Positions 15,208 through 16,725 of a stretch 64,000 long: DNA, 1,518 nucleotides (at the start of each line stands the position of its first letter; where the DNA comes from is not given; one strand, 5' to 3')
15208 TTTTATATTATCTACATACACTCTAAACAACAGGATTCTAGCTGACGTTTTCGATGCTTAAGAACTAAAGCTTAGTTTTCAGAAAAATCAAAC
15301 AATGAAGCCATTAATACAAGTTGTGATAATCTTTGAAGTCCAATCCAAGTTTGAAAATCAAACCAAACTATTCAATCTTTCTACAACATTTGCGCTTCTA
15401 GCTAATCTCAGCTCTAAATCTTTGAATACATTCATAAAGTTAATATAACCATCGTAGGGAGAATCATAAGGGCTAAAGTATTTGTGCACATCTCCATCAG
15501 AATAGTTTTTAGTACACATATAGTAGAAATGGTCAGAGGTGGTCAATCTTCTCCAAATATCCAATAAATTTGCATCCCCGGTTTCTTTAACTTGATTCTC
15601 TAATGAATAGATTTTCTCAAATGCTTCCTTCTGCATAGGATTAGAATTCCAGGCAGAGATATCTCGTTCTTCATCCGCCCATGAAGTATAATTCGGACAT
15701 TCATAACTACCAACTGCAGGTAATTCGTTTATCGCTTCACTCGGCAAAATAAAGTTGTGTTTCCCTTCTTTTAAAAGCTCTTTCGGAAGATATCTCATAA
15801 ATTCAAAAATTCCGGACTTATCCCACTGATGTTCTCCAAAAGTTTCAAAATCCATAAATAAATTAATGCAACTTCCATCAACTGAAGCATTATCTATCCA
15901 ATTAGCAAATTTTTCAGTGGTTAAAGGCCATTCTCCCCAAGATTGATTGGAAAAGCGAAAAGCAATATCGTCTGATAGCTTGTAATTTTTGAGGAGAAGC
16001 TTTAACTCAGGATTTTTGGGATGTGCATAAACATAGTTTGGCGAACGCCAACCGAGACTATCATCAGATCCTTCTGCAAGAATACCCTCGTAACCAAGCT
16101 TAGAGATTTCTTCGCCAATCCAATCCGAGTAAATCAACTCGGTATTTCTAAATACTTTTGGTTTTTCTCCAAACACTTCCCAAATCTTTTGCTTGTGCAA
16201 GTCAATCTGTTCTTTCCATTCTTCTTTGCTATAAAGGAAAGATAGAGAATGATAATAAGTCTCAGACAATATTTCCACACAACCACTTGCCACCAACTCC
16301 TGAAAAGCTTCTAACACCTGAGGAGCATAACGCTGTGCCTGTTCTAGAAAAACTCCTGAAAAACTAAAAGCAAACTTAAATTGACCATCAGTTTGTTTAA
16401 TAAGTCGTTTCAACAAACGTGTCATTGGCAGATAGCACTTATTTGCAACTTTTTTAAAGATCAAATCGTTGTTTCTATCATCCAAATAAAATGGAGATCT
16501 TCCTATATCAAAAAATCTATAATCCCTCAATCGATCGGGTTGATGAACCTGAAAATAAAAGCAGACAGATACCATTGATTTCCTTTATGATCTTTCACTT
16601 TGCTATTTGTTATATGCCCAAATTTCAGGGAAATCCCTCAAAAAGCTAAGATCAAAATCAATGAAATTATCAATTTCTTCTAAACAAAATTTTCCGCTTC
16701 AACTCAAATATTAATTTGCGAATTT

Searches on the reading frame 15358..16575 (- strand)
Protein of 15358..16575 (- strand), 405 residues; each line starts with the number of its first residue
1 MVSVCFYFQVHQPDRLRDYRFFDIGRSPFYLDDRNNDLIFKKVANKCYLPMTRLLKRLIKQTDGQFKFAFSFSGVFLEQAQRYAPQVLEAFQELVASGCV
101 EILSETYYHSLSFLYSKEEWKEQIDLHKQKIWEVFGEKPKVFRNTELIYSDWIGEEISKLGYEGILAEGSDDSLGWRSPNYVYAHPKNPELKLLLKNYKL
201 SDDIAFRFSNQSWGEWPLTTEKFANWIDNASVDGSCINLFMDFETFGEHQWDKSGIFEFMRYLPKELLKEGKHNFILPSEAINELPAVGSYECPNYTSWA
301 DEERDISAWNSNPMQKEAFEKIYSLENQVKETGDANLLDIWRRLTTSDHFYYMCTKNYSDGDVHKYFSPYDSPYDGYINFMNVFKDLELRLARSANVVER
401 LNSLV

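Call 64: search_protein_families(library=pfam, proteins=[window:15358-16575:-], max_evalue=1)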
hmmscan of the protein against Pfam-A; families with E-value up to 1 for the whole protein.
window:15358-16575:- (405 aa): 3 families
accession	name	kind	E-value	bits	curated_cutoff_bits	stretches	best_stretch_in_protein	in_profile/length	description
PF03065.20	Glyco_hydro_57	-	1.9e-76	257.6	21.2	1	6-289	2-286/291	Glycosyl hydrolase family 57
PF01522.26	Polysacc_deac_1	-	2e-06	28.2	23.1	1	88-164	48-123/124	Polysaccharide deacetylase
PF19967.4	VMAP-M5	-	0.042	14.3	27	1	325-382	47-98/136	vWA-MoxR associated protein middle region (VMAP-M) 5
